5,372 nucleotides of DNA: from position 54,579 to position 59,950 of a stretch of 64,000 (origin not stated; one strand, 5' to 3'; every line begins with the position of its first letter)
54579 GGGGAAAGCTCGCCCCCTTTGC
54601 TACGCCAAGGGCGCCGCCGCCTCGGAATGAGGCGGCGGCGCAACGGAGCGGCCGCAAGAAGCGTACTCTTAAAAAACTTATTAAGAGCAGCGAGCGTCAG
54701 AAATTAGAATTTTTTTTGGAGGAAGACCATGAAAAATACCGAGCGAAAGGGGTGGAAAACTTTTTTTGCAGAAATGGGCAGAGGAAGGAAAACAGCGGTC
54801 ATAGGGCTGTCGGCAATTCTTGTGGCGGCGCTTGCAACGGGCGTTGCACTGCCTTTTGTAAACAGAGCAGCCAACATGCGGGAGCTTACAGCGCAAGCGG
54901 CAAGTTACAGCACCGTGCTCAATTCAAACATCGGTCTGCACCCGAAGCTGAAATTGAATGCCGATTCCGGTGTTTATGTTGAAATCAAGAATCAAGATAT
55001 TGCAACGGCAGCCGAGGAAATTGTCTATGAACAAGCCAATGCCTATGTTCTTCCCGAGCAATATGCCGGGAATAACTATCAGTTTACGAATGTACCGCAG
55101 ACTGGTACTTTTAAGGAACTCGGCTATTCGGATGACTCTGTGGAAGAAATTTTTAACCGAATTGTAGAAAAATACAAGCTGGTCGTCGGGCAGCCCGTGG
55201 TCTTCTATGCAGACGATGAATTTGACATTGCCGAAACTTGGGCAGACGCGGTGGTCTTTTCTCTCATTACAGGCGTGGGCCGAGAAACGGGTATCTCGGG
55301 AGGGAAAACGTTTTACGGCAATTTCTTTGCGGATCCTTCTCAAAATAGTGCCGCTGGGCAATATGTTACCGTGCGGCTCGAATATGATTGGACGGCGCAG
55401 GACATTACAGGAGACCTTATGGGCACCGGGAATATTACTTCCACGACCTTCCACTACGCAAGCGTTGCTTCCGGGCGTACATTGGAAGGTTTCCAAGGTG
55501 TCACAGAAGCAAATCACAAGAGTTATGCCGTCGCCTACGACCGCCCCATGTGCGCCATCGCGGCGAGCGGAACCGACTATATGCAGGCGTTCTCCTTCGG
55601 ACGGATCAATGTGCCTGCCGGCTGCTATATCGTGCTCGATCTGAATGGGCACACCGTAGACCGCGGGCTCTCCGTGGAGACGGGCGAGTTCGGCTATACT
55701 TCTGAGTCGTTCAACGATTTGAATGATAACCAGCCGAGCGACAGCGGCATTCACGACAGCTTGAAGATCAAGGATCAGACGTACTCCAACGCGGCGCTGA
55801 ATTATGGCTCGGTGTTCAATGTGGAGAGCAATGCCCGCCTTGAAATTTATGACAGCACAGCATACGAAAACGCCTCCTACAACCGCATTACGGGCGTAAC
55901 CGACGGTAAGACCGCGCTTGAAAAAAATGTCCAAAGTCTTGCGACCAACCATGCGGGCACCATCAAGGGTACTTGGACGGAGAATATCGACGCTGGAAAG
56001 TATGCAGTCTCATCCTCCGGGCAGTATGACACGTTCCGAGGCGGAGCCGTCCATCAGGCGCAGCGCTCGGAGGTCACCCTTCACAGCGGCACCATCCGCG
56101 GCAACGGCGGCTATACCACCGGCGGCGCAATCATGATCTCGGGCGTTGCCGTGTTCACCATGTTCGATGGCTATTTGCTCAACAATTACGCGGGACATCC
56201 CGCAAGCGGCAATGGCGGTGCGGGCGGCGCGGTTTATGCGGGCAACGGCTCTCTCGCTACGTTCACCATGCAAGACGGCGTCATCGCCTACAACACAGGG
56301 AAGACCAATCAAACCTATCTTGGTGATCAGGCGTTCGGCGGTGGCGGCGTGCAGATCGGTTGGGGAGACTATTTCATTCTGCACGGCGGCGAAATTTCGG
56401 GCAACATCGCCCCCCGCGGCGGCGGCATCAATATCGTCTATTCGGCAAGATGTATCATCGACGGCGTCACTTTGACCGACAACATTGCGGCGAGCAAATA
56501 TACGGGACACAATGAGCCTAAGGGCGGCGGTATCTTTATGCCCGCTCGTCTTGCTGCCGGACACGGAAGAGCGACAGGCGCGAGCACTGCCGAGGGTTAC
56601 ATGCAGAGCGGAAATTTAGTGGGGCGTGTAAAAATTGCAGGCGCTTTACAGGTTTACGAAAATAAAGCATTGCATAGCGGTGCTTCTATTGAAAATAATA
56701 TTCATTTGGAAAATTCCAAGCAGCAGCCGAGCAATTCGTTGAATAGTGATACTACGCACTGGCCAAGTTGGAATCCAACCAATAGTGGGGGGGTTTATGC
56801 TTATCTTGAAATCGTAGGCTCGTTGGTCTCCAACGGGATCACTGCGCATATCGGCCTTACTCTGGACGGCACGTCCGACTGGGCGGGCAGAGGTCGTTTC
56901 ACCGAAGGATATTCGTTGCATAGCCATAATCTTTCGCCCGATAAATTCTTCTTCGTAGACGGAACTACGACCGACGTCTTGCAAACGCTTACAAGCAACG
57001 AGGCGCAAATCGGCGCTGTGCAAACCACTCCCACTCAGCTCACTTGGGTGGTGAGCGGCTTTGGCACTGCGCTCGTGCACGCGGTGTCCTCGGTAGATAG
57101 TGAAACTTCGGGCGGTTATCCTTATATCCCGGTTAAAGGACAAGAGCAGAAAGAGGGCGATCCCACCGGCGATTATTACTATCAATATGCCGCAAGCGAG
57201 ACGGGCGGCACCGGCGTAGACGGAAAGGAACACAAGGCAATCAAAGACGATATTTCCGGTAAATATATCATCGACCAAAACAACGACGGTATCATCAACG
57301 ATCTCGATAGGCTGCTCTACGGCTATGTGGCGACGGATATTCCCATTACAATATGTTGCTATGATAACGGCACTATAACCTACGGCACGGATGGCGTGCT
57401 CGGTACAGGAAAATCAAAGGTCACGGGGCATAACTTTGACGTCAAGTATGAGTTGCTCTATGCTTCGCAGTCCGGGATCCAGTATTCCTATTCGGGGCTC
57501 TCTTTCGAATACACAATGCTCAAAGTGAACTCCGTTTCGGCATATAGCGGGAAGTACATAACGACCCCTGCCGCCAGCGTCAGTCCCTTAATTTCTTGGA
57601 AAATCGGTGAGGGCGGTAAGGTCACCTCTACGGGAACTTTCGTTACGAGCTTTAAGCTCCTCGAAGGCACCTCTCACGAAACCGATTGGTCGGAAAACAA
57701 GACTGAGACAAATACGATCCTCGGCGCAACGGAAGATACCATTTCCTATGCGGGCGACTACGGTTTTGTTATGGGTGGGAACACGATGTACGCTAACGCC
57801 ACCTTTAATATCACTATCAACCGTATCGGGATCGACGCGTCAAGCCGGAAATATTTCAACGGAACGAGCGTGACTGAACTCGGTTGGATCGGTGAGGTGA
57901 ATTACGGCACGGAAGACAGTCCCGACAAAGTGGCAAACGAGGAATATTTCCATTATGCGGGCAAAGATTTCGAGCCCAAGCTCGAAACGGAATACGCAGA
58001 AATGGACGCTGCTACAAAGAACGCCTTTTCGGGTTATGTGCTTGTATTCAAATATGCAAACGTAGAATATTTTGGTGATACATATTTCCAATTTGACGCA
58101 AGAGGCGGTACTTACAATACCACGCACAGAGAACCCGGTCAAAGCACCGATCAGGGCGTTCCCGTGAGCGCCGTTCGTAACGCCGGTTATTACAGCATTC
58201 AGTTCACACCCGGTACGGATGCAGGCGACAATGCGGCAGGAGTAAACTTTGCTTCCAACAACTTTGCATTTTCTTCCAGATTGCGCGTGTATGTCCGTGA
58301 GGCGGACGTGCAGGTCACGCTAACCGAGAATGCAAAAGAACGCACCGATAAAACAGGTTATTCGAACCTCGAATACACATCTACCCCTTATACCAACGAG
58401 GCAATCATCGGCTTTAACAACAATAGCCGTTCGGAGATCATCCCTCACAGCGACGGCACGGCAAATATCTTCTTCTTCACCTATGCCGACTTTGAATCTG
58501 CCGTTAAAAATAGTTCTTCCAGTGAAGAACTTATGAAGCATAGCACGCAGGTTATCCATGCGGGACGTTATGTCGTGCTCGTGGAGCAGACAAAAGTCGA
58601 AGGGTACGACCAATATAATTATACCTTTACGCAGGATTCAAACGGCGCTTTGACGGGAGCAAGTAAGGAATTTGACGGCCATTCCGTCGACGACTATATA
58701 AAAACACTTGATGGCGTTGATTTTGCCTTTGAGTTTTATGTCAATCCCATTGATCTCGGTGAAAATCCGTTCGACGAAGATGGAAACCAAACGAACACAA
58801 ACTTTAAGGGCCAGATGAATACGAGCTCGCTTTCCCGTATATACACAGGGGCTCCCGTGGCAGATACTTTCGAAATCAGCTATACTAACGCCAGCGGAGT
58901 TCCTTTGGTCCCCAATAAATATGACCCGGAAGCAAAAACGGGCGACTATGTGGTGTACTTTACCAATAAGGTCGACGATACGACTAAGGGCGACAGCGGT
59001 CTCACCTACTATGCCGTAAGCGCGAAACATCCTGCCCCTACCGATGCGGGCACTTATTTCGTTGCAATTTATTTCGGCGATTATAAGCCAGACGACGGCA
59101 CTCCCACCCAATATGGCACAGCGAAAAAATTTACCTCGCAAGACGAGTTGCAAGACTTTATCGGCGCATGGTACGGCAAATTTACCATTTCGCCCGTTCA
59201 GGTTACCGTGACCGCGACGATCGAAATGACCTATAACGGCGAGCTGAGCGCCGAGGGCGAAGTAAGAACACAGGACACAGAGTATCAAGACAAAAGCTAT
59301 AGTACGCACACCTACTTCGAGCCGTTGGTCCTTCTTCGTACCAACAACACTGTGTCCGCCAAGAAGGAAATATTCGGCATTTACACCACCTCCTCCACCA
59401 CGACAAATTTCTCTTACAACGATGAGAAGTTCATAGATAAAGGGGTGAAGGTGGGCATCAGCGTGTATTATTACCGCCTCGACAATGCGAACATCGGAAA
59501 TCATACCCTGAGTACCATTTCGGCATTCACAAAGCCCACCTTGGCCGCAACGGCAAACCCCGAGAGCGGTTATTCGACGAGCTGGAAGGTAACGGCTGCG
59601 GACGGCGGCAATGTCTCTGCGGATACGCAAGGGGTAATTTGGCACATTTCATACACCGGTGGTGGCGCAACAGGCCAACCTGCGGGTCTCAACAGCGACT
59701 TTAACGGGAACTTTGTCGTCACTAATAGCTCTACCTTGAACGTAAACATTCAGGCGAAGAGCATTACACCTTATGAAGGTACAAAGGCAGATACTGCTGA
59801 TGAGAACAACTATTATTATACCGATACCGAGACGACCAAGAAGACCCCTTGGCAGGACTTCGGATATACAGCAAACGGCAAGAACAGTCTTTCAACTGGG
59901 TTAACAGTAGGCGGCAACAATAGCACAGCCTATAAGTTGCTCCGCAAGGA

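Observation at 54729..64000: Giant (>3,090-codon) open reading frame missing from the supplied ORF track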

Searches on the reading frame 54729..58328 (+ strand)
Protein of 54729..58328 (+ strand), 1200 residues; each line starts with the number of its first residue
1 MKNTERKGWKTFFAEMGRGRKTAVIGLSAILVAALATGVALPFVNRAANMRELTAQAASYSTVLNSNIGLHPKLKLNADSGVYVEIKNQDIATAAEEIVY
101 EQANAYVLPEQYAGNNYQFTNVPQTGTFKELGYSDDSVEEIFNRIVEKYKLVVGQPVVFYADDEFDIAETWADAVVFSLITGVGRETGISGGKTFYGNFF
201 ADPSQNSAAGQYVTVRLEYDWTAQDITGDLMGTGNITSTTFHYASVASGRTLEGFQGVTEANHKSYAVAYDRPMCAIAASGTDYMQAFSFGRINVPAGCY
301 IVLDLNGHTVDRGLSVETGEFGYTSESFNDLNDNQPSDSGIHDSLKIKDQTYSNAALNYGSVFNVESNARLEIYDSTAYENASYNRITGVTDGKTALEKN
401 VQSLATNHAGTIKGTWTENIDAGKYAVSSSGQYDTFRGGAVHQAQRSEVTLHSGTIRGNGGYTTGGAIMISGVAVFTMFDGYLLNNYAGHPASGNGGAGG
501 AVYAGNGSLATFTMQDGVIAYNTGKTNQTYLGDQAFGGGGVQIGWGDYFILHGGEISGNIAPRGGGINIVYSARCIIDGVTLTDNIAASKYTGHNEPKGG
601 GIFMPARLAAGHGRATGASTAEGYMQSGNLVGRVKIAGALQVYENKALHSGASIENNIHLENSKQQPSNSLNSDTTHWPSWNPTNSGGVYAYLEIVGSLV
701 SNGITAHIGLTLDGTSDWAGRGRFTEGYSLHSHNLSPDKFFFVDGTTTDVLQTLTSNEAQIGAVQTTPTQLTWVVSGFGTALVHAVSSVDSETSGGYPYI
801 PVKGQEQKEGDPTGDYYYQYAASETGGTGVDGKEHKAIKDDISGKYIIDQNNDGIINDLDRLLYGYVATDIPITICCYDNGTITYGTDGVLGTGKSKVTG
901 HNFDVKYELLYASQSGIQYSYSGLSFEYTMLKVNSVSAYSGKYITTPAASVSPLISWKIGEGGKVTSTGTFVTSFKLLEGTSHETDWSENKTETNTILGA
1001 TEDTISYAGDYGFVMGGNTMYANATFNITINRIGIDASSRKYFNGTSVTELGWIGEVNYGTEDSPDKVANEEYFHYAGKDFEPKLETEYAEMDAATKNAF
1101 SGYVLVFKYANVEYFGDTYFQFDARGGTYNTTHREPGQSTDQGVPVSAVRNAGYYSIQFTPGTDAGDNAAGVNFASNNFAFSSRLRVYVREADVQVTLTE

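Call 41: search_protein_representatives(protein=window:54729-58328:+)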
Query: 1200 residues. Proteins with E-value up to 0.001 (for the whole library): 43; up to 1e-10: 10; up to 1e-30: 7. The best 43 are listed.
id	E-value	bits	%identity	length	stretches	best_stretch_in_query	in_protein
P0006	4.4e-65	236.8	38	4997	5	358-829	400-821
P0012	2.6e-61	224.3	39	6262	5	356-780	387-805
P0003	7.9e-61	222.7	39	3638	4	192-589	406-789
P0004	3.5e-60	220.5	37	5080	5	911-1199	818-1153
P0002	4.5e-58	213.6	38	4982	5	904-1199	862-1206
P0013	1.7e-55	205.0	39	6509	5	911-1200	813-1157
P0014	3.8e-55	203.9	35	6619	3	911-1200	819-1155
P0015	3.2e-27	111.4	32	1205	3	286-813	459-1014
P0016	2.1e-14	69.0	32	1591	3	418-732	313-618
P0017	8.2e-11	57.0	39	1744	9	448-571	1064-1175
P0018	1.2e-10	56.5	38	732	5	445-575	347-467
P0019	5.2e-09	51.1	35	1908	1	278-587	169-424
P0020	1.1e-07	46.7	45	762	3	430-571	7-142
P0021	1.9e-07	45.9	38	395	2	436-568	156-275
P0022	2.9e-07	45.3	38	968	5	413-614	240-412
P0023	8.3e-07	43.8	34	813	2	434-595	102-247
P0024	1.0e-06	43.5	36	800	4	449-569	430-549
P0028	7.2e-06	40.7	42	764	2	461-564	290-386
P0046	6.0e-04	34.3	40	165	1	464-593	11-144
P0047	7.3e-04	34.0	33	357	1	287-527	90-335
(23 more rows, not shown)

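Call 42: search_protein_families(library=pfam, proteins=[P0015, P0016, P0018, P0020, P0021, P0023, P0024, P0028, P0046, P0047], max_evalue=0.01)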
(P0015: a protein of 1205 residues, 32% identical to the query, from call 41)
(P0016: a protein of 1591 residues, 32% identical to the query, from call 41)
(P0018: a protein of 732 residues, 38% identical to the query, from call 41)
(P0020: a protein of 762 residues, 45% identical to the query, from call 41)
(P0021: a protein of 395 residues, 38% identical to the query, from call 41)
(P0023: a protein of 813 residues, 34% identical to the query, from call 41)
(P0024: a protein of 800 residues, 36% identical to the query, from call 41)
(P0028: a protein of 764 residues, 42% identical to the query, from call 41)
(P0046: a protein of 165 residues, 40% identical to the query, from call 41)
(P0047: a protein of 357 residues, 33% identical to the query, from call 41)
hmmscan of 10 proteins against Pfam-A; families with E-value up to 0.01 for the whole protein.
P0015 (1205 aa): 0 families

P0016 (1591 aa): 0 families

P0018 (732 aa): 0 families

P0020 (762 aa): 2 families
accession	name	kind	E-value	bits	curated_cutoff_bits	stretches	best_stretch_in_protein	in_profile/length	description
PF09479.16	Flg_new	-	1.7e-12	47.7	27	1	359-426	1-64/65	Listeria-Bacteroides repeat domain (List_Bact_rpt)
PF02415.23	Chlam_PMP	-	0.0023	18.4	20.6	0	179-194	4-19/19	Chlamydia polymorphic membrane protein (Chlamydia_PMP) repeat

P0021 (395 aa): 3 families
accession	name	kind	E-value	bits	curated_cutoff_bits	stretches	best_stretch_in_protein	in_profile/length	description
PF13229.12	Beta_helix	-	3.6e-12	46.6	25.9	1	172-343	8-155/158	Right handed beta helix region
PF05048.19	NosD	-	0.0013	18.6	23.6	0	185-319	15-126/212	Periplasmic copper-binding protein (NosD)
PF12680.13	SnoaL_2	-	0.0037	18.3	27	0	168-205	60-100/102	SnoaL-like domain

P0023 (813 aa): 1 family
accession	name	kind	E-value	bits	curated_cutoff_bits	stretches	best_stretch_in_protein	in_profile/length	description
PF02415.23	Chlam_PMP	-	0.004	17.7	20.6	0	207-222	4-19/19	Chlamydia polymorphic membrane protein (Chlamydia_PMP) repeat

P0024 (800 aa): 10 families
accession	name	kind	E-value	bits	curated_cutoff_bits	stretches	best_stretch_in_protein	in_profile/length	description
PF13229.12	Beta_helix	-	7e-17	61.9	25.9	2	571-724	13-154/158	Right handed beta helix region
PF13895.12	Ig_2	-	9e-08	32.7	27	1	57-111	22-78/79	Immunoglobulin domain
PF08308.17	PEGA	-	1e-05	25.7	20.8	0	77-110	23-55/71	PEGA domain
PF16820.11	PKD_3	-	0.00015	22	26.3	1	59-97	28-66/68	PKD-like domain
PF00801.26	PKD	-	0.00019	21.8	23.5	1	53-111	18-79/80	PKD domain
PF13620.12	CarboxypepD_reg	-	0.00021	22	32.3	2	166-190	46-70/82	Carboxypeptidase regulatory-like domain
PF02010.21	REJ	-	0.0012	17.9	25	1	86-151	282-352/452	REJ domain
PF13927.12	Ig_3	-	0.0019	19.1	30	0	52-95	19-76/78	Immunoglobulin domain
PF07495.19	Y_Y_Y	-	0.0029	17.9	26.6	0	58-104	2-53/65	Y_Y_Y domain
PF07679.22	I-set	-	0.0044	17.5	23.7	0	52-96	18-61/90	Immunoglobulin I-set domain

P0028 (764 aa): 0 families

P0046 (165 aa): 1 family
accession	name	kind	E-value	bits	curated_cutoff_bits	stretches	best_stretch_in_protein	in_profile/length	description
PF13229.12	Beta_helix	-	0.00015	21.9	25.9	1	10-125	44-152/158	Right handed beta helix region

P0047 (357 aa): 0 families

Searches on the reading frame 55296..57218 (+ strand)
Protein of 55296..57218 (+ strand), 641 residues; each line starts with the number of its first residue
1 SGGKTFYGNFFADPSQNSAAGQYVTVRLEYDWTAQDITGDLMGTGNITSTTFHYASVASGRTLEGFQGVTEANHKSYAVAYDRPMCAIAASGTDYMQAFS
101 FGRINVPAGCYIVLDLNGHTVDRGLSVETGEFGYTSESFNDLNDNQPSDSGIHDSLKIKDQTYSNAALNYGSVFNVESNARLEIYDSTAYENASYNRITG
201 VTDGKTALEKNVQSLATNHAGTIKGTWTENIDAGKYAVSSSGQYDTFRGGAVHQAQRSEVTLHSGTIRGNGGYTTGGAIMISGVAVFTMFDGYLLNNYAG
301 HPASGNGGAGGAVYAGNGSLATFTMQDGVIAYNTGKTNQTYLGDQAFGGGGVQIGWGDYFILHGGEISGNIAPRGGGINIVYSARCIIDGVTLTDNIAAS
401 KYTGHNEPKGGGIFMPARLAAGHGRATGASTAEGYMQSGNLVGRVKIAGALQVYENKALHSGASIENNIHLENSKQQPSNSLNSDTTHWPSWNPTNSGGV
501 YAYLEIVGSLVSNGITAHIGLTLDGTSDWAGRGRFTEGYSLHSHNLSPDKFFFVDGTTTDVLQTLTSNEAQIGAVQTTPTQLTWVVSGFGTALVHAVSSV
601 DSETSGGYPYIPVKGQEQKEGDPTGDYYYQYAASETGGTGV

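Call 50: search_solved_structures(query=A3, max_evalue=1)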
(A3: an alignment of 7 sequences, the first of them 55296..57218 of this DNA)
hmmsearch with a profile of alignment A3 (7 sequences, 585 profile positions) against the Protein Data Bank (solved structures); distinct sequences matched with E-value up to 1: 0.

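Call 59: predict_structure(alignment_id=A3)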
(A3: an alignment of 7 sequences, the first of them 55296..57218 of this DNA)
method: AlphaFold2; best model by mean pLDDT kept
length: 641 residues; sequences in the alignment: 7
mean_pLDDT: 51.9   pTM: 0.62
mean pLDDT of the five models: 51.9, 50.9, 48.4, 48.0, 47.4
residues with pLDDT >= 90: 1; 70-90: 143; 50-70: 169; < 50: 328
segments of 3 or more residues with pLDDT < 50: 1-20, 35-102, 126-170, 192-218, 227-247, 302-306, 338-346, 401-406, 419-441, 474-499, 513-515, 525-532, 577-641
pLDDT, mean of each block of 10 residues (from residue 1): 29 40 65 47 30 33 35 34 27 29 60 76 48 32 32 25 33 69 76 40 35 46 57 37 44 78 80 70 81 75 53 74 81 62 51 74 80 79 72 74 50 67 34 37 61 68 64 47 31 39 64 51 51 60 61 58 63 52 36 34 35 32 35 37 31
secondary structure, 60 per line:
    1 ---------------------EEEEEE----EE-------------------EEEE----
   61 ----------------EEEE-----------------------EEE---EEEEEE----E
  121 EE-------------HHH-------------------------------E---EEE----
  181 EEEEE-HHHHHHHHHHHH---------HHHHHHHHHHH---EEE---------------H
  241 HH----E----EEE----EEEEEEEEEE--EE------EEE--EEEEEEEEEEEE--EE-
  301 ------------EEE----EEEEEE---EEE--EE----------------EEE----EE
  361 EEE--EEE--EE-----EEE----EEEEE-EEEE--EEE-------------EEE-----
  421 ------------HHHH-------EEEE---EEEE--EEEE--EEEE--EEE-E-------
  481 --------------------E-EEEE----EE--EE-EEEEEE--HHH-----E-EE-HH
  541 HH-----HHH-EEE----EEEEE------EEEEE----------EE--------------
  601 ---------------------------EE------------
elements in order (helices of 4 or more, strands of 3 or more residues): E22-27 E53-56 E77-80 E104-106 E110-115 E120-122 E174-176 E181-185 H187-198 H208-218 E222-224 E252-254 E259-268 E279-281 E284-295 E313-315 E320-325 E329-331 E352-354 E359-363 E366-368 E378-380 E385-389 E391-394 E397-399 E413-415 H433-436 E444-447 E451-454 E457-460 E463-466 E469-471 E503-506 E518-523 H539-542 E552-554 E559-563 E570-574

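Call 63: fold_search(model_id=the predicted structure, library=pdb)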
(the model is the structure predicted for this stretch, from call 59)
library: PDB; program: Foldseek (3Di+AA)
matches with E <= 10: 76; with E <= 0.001: 0
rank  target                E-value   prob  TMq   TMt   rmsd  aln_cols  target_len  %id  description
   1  2pyh_B                1.0e-01  0.12  0.14  0.19  14.8       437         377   15  Azotobacter vinelandii Mannuronan C-5 epimerase AlgE4 A-module complexed with mannuronan trisaccharide (released 2008-05-27)
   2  7o84_B                1.3e-01  0.09  0.14  0.18  15.5       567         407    7  Structure of the PL6 family alginate lyase Pedsa0632 from Pseudopedobacter saltans in complex with substrate (released 2021-07-28)
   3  7ko9                  2.6e-01  0.07  0.11  0.13  20.2       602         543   10  Crystal structure of antigen 43 from uropathogenic Escherichia coli UTI89 (released 2022-03-09)
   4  7w1c_E                2.7e-01  0.25  0.18  0.18  13.5       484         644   12  Crystal structure of Klebsiella pneumoniae K1 capsule-specific polysaccharide lyase in a P1 crystal form (released 2022-05-18)
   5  7w1c_A                3.4e-01  0.33  0.20  0.20  11.5       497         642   10  Crystal structure of Klebsiella pneumoniae K1 capsule-specific polysaccharide lyase in a P1 crystal form (released 2022-05-18)
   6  5w6p_D                3.9e-01  0.23  0.16  0.15  15.1       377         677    9  Crystal structure of Bacteriophage CBA120 tailspike protein 2 enzymatically active domain (TSP2dN, orf211) (released 2018-10-24)
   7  5w6f_A                4.1e-01  0.03  0.10  0.10  16.2       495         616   10  Crystal structure of Bacteriophage CBA120 tailspike protein 3 (TSP3, orf212) (released 2018-10-24)
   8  7bz0_A                5.2e-01  0.08  0.18  0.21  15.8       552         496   11  complex structure of alginate lyase AlyF-OU02 with G6 (released 2021-03-10)
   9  2pyg_A                5.7e-01  0.08  0.15  0.20  11.8       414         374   14  Azotobacter vinelandii Mannuronan C-5 epimerase AlgE4 A-module (released 2008-05-27)
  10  6w4q_C                5.7e-01  0.08  0.13  0.11  15.8       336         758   10  Crystal structure of full-length tailspike protein 2 (TSP2, ORF211) ) from Escherichia coli O157:H7 bacteriophage CAB1 (released 2021-01-20)
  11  7koh_C                5.7e-01  0.03  0.10  0.11  22.2       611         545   10  Crystal structure of antigen 43 from Escherichia coli EDL933 (released 2022-03-09)
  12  5zkw_B                7.9e-01  0.09  0.16  0.20  15.6       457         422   12  Crystal structure of DFA-IIIase from Arthrobacter chlorophenolicus A6 in complex with GF2 (released 2018-12-19)
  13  6a40_A                9.1e-01  0.06  0.17  0.19  16.6       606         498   10  complex structure of Alginate lyase AlyF-OU02 with G4 (released 2019-05-01)
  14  9cdu_C                9.1e-01  0.04  0.12  0.15  19.0       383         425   13  Crystal Structure of Rhombotarget A-peptide Complex (released 2025-07-02)
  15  8egr_A                1.0e+00  0.20  0.20  0.20  11.5       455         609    9  Upper tail structure of Staphylococcus phage Andhra (released 2022-12-14)
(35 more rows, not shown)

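Call 66: find_related_loci(query=A3, collection=metagenome_contigs, flank=6000)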
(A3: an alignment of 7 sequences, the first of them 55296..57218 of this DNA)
Query A3 (641 aa) in metagenome_contigs; peptide patterns used: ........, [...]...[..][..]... (x = any residue, [..] = any of these).
83 stretches matched a pattern, but none encodes a relative of the query by tblastn (E <= 1e-3).

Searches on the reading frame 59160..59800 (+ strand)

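Call 58: search_protein_families(library=pfam, proteins=[window:59160-59800:+], max_evalue=10)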
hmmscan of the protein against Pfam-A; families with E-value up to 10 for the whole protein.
window:59160-59800:+ (213 aa): 1 family
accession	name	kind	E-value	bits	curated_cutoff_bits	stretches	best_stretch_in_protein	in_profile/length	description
PF22476.1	Ago_N_3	-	0.48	10.7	27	1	10-35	35-60/60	Argonaute, N-terminal domain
